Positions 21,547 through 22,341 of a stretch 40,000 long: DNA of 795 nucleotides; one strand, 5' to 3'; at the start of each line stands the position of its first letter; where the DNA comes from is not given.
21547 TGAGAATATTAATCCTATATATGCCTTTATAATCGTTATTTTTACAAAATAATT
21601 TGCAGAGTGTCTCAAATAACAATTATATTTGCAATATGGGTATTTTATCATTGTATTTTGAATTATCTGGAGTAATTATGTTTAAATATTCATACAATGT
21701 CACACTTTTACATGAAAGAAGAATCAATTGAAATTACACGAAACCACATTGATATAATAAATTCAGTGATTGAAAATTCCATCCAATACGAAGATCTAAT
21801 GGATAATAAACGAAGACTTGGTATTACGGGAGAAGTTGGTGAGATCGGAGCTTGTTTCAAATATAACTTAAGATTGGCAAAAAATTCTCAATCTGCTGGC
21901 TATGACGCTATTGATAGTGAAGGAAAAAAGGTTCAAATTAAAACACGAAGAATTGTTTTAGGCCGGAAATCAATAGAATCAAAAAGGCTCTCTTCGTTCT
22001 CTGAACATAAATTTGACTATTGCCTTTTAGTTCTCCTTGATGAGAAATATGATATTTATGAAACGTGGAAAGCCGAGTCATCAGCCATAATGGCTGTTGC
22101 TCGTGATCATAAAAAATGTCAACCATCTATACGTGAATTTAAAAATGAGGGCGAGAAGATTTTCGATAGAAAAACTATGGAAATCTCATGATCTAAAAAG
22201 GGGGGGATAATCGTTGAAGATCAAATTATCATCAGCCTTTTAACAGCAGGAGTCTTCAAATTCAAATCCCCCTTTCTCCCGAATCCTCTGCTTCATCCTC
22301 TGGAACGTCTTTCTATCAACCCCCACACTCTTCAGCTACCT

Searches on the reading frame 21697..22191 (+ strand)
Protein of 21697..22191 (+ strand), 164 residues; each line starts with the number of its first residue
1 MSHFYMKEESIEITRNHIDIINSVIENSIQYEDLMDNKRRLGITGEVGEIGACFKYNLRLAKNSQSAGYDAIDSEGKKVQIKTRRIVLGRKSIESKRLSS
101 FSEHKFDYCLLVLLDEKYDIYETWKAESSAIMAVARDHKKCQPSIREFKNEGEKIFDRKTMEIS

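Call 14: search_protein_families(library=pfam, max_evalue=0.01, proteins=[window:21697-22191:+])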
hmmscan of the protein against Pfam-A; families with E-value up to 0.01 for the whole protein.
window:21697-22191:+ (164 aa): 1 family
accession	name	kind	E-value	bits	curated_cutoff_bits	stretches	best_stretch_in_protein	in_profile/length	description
PF22522.2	DUF6998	-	3.3e-09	37.2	27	1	44-135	26-105/136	Family of unknown function (DUF6998)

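Call 17: search_protein_families(library=padloc, max_evalue=0.001, proteins=[window:21697-22191:+])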
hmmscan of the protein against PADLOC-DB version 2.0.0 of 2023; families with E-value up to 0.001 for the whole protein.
window:21697-22191:+ (164 aa): 2 families
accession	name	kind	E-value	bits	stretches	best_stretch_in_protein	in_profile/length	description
PDLC03209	mREase_II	-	1.9e-14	52.1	1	17-133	13-128/166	Type II methyl-directed restriction enzyme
PDLC03212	mREase_II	-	7.9e-14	49.8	1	44-136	36-127/161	Type II methyl-directed restriction enzyme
